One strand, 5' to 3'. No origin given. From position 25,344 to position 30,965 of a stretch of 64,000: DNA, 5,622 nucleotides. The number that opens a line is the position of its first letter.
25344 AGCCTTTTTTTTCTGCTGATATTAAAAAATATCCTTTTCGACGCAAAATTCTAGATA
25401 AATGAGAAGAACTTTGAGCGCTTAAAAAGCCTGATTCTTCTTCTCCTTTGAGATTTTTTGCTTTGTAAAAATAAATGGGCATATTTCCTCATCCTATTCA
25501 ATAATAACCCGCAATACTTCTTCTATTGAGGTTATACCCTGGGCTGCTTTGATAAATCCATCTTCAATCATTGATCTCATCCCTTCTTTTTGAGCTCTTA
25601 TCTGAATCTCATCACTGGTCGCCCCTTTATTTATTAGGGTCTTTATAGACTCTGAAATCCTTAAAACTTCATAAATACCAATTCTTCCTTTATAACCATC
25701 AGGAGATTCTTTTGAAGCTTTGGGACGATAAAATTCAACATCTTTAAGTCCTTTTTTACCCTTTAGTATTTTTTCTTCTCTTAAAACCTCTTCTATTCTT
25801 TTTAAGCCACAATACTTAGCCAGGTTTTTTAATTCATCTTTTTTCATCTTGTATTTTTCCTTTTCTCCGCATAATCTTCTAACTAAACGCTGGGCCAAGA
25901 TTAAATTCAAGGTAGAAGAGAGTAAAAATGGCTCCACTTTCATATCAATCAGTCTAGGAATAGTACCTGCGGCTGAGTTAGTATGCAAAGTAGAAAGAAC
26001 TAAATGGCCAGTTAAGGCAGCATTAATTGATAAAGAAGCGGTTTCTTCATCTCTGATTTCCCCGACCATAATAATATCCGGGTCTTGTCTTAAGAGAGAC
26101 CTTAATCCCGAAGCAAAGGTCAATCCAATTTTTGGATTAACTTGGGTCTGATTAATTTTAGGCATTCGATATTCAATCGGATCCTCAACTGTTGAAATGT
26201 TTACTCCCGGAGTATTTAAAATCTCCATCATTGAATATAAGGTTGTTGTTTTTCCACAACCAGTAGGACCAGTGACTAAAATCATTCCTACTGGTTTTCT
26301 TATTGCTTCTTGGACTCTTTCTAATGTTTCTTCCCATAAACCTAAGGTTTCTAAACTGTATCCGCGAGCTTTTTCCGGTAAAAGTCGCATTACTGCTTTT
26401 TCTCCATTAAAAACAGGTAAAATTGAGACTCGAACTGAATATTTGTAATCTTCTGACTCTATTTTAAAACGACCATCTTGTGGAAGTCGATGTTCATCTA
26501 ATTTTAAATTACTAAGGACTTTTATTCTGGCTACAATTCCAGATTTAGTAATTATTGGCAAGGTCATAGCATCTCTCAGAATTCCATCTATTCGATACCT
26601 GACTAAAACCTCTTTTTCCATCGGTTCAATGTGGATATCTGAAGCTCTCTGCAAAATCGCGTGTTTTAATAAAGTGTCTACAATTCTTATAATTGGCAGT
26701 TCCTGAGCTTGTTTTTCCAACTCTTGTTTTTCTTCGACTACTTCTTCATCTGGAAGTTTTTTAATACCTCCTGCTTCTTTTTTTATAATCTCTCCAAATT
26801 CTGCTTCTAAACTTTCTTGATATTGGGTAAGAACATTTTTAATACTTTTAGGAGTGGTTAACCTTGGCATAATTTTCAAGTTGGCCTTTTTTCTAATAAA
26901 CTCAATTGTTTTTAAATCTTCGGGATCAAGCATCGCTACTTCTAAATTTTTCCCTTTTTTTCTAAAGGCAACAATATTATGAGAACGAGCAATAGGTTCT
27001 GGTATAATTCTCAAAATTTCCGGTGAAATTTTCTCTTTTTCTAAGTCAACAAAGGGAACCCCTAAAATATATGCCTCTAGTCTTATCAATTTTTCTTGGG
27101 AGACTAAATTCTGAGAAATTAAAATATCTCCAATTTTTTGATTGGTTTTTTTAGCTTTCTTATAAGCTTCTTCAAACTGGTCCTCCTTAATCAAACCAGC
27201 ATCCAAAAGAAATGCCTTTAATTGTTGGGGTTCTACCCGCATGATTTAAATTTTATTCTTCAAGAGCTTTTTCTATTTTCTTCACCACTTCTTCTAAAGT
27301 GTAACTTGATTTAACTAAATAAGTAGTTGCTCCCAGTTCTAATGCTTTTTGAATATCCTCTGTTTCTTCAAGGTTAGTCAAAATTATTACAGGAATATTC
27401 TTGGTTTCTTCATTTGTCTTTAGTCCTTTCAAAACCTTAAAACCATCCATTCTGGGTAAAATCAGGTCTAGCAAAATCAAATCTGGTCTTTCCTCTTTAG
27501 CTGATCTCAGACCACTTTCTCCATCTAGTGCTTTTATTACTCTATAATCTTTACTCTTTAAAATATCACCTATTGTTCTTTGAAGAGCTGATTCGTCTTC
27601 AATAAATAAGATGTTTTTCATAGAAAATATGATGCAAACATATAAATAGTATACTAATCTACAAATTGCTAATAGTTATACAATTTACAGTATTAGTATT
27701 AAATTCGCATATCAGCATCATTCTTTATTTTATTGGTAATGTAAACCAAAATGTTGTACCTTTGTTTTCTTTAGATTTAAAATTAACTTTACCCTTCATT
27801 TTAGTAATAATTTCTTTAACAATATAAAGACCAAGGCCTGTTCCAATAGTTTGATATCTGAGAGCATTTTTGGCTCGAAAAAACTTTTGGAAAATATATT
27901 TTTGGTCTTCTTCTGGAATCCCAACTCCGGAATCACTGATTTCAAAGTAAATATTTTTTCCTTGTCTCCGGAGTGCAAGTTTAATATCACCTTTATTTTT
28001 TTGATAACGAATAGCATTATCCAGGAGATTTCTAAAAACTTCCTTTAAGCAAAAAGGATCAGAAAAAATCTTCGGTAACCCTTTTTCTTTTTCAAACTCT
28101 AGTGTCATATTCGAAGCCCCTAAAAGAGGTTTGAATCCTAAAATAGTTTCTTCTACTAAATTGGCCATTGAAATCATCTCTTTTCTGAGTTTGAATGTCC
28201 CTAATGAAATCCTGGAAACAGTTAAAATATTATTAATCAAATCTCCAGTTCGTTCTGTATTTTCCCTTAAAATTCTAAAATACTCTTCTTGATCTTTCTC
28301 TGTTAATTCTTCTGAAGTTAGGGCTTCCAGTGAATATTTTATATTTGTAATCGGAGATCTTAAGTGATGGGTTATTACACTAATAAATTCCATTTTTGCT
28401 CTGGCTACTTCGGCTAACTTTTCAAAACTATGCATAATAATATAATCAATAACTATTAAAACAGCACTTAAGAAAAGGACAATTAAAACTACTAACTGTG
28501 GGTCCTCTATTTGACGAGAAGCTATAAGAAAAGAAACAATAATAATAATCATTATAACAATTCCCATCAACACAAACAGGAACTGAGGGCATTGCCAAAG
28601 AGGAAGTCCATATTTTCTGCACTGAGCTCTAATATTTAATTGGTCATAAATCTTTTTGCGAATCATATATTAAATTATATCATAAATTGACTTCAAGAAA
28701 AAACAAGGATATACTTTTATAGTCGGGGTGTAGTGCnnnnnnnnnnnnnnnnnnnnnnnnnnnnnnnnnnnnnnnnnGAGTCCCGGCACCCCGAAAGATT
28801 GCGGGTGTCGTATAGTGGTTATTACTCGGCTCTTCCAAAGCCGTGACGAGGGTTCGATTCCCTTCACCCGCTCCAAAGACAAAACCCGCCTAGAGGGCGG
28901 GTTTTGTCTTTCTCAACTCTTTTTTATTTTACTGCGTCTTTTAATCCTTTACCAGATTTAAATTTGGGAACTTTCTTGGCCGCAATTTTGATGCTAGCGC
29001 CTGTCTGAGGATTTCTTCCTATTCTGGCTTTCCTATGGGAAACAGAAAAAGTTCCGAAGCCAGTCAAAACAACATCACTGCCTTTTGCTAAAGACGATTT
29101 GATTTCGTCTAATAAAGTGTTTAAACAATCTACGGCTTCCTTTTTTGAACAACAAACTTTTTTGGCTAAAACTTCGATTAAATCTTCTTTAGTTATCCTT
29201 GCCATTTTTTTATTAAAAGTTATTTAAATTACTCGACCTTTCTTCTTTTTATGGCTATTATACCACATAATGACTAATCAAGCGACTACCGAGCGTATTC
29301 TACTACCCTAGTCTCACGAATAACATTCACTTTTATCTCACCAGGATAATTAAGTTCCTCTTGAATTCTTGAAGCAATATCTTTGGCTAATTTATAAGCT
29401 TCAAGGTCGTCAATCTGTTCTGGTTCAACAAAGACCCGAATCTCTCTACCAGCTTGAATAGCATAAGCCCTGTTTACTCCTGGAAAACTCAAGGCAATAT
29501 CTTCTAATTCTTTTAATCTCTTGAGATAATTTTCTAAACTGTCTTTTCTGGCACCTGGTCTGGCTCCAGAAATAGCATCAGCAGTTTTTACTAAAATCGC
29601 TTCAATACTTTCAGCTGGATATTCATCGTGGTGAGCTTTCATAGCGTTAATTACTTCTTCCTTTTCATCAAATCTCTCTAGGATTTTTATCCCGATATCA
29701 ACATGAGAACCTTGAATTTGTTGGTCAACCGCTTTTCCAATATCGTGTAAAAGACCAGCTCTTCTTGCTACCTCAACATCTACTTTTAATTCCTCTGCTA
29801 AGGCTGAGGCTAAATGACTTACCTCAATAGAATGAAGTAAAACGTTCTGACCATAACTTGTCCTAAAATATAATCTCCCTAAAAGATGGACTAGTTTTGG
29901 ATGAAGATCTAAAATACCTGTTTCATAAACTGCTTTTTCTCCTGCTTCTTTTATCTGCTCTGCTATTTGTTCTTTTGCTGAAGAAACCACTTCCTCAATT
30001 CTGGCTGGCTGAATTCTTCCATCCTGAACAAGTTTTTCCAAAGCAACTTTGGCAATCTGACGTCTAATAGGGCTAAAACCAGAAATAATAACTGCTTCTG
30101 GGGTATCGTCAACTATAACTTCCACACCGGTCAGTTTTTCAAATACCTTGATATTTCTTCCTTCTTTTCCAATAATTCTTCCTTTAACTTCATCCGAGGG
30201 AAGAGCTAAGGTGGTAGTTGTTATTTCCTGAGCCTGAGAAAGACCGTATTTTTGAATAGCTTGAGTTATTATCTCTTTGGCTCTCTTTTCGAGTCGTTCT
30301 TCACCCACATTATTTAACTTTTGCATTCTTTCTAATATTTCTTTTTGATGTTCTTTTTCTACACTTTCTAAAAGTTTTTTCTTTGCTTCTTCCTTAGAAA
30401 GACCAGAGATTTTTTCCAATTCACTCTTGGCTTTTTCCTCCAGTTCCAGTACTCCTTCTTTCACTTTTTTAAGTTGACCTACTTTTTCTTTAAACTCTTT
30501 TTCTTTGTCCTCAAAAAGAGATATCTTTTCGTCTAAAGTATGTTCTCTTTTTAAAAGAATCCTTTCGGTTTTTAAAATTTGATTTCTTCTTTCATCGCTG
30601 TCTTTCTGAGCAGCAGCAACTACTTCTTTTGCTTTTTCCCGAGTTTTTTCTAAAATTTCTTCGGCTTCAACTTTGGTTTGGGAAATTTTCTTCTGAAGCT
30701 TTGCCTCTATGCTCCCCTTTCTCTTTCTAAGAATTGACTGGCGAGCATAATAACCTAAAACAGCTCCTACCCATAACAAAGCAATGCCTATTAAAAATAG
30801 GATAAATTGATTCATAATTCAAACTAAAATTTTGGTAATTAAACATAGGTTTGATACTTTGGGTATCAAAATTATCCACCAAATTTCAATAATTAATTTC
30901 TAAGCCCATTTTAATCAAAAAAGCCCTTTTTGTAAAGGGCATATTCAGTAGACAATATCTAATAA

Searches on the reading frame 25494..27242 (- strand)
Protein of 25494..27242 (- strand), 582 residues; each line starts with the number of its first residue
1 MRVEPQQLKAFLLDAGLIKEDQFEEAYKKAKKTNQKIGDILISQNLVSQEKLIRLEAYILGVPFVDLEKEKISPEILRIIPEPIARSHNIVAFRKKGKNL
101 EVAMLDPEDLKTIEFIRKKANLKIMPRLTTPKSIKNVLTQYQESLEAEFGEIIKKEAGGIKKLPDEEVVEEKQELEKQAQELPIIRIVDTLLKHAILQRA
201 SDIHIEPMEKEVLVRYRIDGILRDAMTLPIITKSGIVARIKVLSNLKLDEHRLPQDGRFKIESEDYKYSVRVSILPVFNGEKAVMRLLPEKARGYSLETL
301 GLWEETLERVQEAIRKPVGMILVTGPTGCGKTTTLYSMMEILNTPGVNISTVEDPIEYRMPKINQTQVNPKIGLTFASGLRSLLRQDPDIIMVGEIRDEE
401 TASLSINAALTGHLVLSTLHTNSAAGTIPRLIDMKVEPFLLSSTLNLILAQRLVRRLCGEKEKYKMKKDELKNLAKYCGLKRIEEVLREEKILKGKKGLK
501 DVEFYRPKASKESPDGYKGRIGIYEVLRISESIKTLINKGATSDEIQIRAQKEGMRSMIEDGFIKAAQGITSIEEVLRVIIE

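Call 20: search_protein_families(library=pfam, proteins=[window:25494-27242:-], max_evalue=0.001)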
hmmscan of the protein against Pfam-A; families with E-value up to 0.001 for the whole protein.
window:25494-27242:- (582 aa): 4 families
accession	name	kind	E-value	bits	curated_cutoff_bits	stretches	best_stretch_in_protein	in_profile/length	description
PF00437.27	T2SSE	-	6.5e-126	420.3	24.9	1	178-578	2-370/370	Type II/IV secretion system protein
PF05157.20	MshEN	-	1.6e-17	63.7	23.1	1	60-146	1-88/90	MshEN domain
PF13191.12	AAA_16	-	0.00068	20.6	32.6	0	305-366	7-64/167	AAA ATPase domain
PF03215.21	Rad17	-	0.00088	19.7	23.8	0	316-367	43-91/186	Rad17 P-loop domain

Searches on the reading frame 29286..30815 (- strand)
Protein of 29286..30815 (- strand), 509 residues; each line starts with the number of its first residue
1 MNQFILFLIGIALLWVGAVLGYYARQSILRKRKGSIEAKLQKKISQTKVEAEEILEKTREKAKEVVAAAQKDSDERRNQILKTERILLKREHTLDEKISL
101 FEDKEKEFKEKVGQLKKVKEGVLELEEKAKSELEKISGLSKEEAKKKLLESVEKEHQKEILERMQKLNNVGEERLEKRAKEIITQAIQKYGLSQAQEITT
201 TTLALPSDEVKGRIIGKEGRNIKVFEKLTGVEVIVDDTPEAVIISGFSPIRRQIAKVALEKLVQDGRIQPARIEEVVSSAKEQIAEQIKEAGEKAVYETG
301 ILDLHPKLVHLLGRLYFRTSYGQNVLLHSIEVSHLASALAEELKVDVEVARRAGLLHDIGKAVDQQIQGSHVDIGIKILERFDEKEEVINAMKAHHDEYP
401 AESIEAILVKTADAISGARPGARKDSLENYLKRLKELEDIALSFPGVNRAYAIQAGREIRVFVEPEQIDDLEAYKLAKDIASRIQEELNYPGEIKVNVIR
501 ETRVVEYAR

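Call 20: search_protein_families(library=pfam, proteins=[window:29286-30815:-], max_evalue=0.001)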
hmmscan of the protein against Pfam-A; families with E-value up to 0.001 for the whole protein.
window:29286-30815:- (509 aa): 4 families
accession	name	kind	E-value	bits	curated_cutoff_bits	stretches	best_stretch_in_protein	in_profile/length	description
PF12072.13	RNase_Y_N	-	2.9e-26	92.6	32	1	7-190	3-197/201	RNase Y N-terminal region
PF01966.28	HD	-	1.2e-19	71.1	22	1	327-416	3-114/116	HD domain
PF00013.35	KH_1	-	3.9e-08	33.4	21.5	1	201-260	2-65/66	KH domain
PF08668.18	HDOD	-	1.5e-06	28.3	22.9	1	325-367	95-138/196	HDOD domain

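Call 37: find_homologous_proteins(query=window:29286-30815:-, max_evalue=1e-50)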
Query window:29286-30815:- (509 aa): 8000 proteins with E <= 1e-50 among 8000 candidates; the best 120 are listed.
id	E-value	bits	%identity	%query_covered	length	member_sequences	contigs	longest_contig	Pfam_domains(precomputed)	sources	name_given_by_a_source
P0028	7.2e-297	1003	95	100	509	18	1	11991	PF08668.19,PF00013.36,PF12072.14,PF01966.29,PF22891.3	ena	-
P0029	1.1e-278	943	90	100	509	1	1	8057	PF08668.19,PF00013.36,PF12072.14,PF01966.29,PF22891.3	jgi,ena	-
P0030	4.7e-276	934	89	100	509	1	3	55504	PF08668.19,PF00013.36,PF12072.14,PF01966.29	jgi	jgi:ribonuclease Y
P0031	1.9e-248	843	78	100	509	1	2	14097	PF00013.36,PF12072.14,PF01966.29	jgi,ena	-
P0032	7.2e-248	841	78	100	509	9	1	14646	PF00013.36,PF12072.14,PF01966.29,PF22891.3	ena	-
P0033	2.2e-247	840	77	100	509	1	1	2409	PF00013.36,PF12072.14,PF01966.29,PF22891.3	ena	-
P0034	5.7e-246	835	77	100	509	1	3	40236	PF00013.36,PF12072.14,PF01966.29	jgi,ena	-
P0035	9.7e-246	834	77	100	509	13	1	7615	PF00013.36,PF12072.14,PF01966.29,PF22891.3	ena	-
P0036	4.3e-245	832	77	100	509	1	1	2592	PF00013.36,PF12072.14,PF01966.29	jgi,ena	-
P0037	5.6e-245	832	77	100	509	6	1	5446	PF00013.36,PF12072.14,PF01966.29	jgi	-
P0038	1.6e-243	827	77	100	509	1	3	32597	PF00013.36,PF12072.14,PF01966.29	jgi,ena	-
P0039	2.8e-243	826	77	100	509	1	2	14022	PF00013.36,PF12072.14,PF01966.29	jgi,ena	-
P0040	7.1e-242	821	77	97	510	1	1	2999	PF08668.19,PF00013.36,PF12072.14,PF01966.29,PF22891.3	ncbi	-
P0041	3.7e-241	819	75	100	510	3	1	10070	PF00013.36,PF12072.14,PF01966.29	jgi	jgi:ribonuclease Y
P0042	2.7e-230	783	73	100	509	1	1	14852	PF08668.19,PF00013.36,PF12072.14,PF01966.29,PF22891.3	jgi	jgi:ribonuclease Y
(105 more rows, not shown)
